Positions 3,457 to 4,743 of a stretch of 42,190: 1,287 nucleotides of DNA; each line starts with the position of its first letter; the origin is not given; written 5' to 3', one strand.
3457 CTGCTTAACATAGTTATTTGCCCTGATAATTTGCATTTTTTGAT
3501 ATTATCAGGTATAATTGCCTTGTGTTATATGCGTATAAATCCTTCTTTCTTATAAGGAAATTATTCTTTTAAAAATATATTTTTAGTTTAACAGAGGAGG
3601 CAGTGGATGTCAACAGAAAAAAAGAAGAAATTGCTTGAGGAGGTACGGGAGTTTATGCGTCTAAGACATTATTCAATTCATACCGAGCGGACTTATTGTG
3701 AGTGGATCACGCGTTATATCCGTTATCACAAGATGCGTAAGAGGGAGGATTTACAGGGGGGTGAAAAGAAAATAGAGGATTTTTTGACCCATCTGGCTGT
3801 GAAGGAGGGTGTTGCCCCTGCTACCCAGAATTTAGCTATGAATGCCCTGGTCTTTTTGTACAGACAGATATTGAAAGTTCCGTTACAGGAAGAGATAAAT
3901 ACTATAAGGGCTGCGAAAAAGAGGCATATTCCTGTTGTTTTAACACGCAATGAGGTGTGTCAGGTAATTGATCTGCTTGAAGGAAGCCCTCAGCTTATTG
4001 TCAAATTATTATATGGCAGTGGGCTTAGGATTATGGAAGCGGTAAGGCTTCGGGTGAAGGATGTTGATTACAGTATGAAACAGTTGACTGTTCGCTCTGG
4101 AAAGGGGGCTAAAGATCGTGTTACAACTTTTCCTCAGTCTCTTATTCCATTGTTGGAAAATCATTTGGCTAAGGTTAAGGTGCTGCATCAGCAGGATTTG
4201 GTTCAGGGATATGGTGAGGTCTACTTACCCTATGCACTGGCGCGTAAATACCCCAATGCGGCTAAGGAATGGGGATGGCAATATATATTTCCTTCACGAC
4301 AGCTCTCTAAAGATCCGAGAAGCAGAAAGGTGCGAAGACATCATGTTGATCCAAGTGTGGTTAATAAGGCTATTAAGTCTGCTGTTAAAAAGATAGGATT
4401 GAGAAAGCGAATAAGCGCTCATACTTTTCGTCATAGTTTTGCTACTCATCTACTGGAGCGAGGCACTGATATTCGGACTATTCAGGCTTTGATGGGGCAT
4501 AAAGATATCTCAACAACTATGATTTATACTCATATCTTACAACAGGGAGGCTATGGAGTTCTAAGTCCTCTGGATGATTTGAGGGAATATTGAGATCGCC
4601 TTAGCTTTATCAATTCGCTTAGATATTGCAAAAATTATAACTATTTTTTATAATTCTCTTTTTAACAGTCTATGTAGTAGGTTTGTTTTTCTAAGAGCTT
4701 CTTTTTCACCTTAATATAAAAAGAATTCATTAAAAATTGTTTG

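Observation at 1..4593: Intact chromosomal integron whose cassette array continues past the window edge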

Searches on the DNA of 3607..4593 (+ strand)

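Call 25: build_rna_model(alignment_id=A1, structure=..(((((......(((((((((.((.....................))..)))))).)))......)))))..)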
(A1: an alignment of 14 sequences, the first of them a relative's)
Model R1 built from alignment A1 (14 sequences, 73 columns); structure: as given.
model positions 63; base pairs 16; branch points 0; effective number of sequences 14; information 0.736 bits per position. Calibrated on 0.2 Mb of random sequence (short: E-values are rough).
structure used (alignment columns):
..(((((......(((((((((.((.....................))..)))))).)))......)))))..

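Call 26: search_with_rna_model(model_id=R1, source=window, filters=off, max_evalue=10, show_alignments=8)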
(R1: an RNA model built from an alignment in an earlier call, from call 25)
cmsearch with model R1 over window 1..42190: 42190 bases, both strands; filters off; matches with E-value up to 10: 10.
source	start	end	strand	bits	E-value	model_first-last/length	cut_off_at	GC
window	701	763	+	31.4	2.9e-05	1-63/63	no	0.43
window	62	135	+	15.4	0.16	1-63/63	no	0.45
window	2697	2757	+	10.4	2.4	1-63/63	no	0.54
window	35300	35334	+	9.6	3.7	1-63/63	no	0.66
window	701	763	-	9.5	3.9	1-63/63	no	0.43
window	2905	2935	+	9.3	4.3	1-63/63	no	0.52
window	35300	35334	-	9.2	4.4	1-63/63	no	0.66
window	33272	33305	-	8.8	5.6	1-63/63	no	0.38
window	8308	8342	-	8.7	5.8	1-63/63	no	0.57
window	1915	1983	+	7.9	9.3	1-63/63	no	0.55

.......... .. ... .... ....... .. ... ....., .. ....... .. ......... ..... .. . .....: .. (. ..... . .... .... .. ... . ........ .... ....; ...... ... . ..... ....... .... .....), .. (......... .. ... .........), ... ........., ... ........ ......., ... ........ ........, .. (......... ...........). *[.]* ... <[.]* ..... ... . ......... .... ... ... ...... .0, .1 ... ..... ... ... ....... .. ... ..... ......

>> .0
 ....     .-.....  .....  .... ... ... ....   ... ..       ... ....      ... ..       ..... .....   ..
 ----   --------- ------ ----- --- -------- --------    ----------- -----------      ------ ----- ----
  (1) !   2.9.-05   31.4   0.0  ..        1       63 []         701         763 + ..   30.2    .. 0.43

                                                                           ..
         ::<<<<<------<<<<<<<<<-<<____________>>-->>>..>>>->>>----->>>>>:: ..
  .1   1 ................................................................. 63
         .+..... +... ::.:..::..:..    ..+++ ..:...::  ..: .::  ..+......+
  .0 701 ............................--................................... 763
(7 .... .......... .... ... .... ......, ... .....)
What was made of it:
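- R1 independently ranks B and A first (call 26).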

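Call 31: search_with_rna_model(model_id=R1, sources=[L050, L002, L003, L004, L005, L006, L007, L008, L001], filters=off, max_evalue=1)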
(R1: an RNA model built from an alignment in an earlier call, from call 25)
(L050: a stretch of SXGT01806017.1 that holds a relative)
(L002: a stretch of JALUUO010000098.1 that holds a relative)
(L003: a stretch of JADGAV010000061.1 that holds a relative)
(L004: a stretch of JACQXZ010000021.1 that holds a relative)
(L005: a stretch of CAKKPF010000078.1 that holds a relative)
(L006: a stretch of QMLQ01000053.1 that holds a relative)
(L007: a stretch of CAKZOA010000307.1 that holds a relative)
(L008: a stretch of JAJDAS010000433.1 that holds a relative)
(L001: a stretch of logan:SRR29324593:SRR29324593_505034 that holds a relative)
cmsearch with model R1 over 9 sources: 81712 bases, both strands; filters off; matches with E-value up to 1: 8.
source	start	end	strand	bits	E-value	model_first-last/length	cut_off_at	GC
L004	163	229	+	62.8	2.4e-12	1-63/63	no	0.57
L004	756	822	+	59.4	1.5e-11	1-63/63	no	0.57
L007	4637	4686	+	29.6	0.00015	5-59/63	no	0.48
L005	3671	3726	+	25.5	0.0014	1-63/63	no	0.61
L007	3920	3963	+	17.2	0.12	12-56/63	no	0.57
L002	2863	2949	+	16.4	0.18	1-63/63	no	0.55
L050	1679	1778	+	15.8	0.25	1-63/63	no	0.64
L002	213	301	+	14.9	0.4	1-63/63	no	0.47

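Call 52: search_with_rna_model(model_id=R1, sources=[L002, L003, L004, L005, L006, L007, L008, L009, L010, L011, L012, L013, L014, L015, L016, L017, L018, L019, L020, L021, L022, L023, L024, L025, L026, L027, L028, L029, L030, L031, L032, L033, L034, L035, L036, L037, L038, L039, L040, L041, L042, L043, L044, L045, L046, L047, L048, L049, L050], filters=default, max_evalue=0.05, make_alignment=true)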
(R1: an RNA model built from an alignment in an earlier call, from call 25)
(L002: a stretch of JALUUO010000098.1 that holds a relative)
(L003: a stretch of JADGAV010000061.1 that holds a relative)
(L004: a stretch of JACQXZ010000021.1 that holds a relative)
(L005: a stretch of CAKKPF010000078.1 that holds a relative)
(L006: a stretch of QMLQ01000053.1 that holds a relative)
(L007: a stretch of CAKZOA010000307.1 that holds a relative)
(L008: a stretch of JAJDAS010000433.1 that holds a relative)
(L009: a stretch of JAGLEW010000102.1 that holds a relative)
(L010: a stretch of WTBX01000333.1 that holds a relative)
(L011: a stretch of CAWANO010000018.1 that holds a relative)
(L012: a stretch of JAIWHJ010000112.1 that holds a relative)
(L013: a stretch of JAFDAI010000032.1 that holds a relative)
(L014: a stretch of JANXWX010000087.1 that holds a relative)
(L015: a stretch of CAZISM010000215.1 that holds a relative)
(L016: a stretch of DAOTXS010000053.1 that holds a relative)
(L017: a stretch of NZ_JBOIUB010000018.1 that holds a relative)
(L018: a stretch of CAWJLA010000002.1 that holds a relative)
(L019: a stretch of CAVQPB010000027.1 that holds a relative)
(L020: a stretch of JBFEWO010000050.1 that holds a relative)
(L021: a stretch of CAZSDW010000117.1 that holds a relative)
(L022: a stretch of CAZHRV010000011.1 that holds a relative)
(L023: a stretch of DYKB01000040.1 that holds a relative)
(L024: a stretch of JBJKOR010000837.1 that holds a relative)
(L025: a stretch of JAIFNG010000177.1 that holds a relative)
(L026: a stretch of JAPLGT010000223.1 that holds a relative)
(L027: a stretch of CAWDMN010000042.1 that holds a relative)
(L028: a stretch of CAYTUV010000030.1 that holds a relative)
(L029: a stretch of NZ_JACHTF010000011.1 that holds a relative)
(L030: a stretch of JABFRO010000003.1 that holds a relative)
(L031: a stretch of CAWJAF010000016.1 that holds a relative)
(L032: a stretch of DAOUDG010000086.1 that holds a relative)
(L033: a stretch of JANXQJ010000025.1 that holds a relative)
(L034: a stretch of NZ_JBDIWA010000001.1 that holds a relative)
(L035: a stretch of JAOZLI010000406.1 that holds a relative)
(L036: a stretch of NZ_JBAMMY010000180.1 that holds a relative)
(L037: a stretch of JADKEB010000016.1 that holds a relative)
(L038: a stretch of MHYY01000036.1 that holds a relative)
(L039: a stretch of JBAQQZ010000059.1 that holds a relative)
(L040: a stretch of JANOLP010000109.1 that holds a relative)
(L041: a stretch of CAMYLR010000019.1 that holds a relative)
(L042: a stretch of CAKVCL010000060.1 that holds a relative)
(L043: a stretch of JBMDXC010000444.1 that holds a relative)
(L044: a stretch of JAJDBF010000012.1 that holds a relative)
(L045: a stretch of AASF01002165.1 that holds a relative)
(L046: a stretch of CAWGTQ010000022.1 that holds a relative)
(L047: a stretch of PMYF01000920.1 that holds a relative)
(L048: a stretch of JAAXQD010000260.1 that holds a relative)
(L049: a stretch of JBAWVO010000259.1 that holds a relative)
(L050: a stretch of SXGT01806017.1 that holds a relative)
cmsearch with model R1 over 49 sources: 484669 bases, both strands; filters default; matches with E-value up to 0.05: 30.
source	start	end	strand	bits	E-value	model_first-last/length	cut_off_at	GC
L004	163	229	+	62.8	1.4e-11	1-63/63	no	0.57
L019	1406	1463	+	60.7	4.4e-11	1-63/63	no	0.64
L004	756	822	+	59.4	9.1e-11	1-63/63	no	0.57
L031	7024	7086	+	59.1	1e-10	1-63/63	no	0.63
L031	6671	6730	+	57.5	2.5e-10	1-63/63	no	0.65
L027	6725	6787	+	54.4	1.3e-09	1-63/63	no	0.65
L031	5990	6061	+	52.6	3.4e-09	1-63/63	no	0.56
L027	2469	2532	+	52.2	4.3e-09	1-63/63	no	0.58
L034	3871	3932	+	49.7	1.7e-08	1-63/63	no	0.55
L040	1901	1960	+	49.2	2.2e-08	1-63/63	no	0.58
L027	5159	5222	+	49.1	2.4e-08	1-63/63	no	0.59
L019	633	701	+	47.7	4.8e-08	1-63/63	no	0.68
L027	5906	5969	+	46.2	1.1e-07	1-63/63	no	0.64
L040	1308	1365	+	44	3.6e-07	1-63/63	no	0.55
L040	794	854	+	40.8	2e-06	1-63/63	no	0.54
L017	7197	7252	+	39.3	4.5e-06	1-63/63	no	0.48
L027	1822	1887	+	39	5.5e-06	1-63/63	no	0.68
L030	1172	1234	+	37.3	1.4e-05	1-63/63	no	0.54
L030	7295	7353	+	35.8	3e-05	1-63/63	no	0.63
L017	3450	3512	+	31.3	0.00034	1-63/63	no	0.57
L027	3295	3394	+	30.6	0.00049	1-63/63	no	0.65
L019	1970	2052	+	30.2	0.00061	1-63/63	no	0.71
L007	4637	4686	+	29.6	0.00087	5-59/63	no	0.48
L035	347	415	+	27.3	0.0029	1-63/63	no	0.55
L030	2467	2531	+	27.2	0.0031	1-63/63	no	0.55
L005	3671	3726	+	25.5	0.008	1-63/63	no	0.61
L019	1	78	+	25.4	0.0084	5-63/63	5'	0.68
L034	4632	4688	+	24.6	0.013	1-63/63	no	0.44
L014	1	61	+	24.4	0.014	5-63/63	5'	0.56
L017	6643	6729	+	24.4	0.014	1-63/63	no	0.59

Alignment A6: 30 matches aligned to the model, 137 columns, each read 5' to 3' on its own strand. Consensus structure (alignment columns), stored with it:
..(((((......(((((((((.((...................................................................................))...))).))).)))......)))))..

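Call 53: build_rna_model(alignment_id=A6)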
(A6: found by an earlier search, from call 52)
Model R2 built from alignment A6 (30 sequences, 137 columns); structure: stored with the alignment.
model positions 63; base pairs 16; branch points 0; effective number of sequences 30; information 0.8 bits per position. Calibrated on 0.2 Mb of random sequence (short: E-values are rough).
structure used (alignment columns):
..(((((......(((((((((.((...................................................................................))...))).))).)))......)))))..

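Call 54: search_with_rna_model(model_id=R2, source=window, filters=off, max_evalue=10, show_alignments=6)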
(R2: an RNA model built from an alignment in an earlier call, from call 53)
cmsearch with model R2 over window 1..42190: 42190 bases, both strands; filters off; matches with E-value up to 10: 10.
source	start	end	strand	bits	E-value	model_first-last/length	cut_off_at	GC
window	701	763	+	37.9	2e-07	1-63/63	no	0.43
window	1851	1983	+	20.7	0.0042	1-63/63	no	0.5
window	2628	2757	+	19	0.011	1-63/63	no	0.48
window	63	135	+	16.7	0.045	1-63/63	no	0.45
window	24494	24518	+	9.3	3.3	1-63/63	no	0.4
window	24449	24490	+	8.9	4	1-63/63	no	0.5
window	701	763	-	8.9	4.1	1-63/63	no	0.43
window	2907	2923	+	8.2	6.2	1-63/63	no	0.65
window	35300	35334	+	7.7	8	1-63/63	no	0.66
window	35300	35334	-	7.7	8.3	1-63/63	no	0.66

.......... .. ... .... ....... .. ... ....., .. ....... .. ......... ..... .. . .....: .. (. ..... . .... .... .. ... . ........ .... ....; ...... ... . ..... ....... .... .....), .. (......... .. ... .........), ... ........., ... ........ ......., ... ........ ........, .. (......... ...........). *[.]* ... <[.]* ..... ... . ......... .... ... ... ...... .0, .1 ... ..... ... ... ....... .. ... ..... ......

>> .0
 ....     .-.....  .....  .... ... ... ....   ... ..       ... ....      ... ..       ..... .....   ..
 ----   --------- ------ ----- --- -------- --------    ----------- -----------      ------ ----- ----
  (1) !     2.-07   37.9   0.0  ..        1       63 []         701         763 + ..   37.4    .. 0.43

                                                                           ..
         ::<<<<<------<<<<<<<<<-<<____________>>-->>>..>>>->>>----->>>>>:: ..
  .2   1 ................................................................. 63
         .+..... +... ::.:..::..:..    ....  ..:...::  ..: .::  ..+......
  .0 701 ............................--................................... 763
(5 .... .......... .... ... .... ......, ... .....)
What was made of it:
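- On Integron (complete: intI + attI + attC array): It gives 4 hits with E<0.05 (37.9, 20.7, 19.0 and 16.7 bits), all on the + strand within 63-2757, and none elsewhere in 42 kb (call 54). B scores 37.9 bits on + against 8.9 on - (call 54).
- Checked: The next best hit is 9.3 bits, E 3.3 (call 54).
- R2 finds exactly four hits with E<0.05, all on the + strand, all in 1-3500, each right after an ORF group (call 54). The window has unrelated GC-rich palindromes that weakly hit the attC model (35300-35334, 7.7-9.6 bits; calls 26, 54).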

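Call 59: search_with_rna_model(model_id=R2, sources=[L052, L053, L054, L051, L001], filters=off, max_evalue=1)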
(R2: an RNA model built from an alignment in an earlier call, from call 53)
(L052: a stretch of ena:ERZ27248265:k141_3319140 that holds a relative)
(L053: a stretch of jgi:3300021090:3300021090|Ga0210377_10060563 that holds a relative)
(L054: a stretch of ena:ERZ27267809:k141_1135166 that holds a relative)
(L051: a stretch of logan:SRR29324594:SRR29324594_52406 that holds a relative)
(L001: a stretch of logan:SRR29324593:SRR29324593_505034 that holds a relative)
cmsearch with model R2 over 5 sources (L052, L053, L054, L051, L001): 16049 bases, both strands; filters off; matches with E-value up to 1: 7.
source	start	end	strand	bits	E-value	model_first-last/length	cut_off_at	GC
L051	1092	1154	-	37.9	7.4e-08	1-63/63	no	0.43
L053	1324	1409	-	37.9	7.8e-08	1-63/63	no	0.56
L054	1060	1145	-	37.9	7.8e-08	1-63/63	no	0.56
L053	2138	2221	-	32.1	2.2e-06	1-63/63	no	0.62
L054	1874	1957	-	32.1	2.2e-06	1-63/63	no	0.62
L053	1730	1817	-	25.7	9.1e-05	1-63/63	no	0.59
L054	1466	1553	-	25.7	9.1e-05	1-63/63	no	0.59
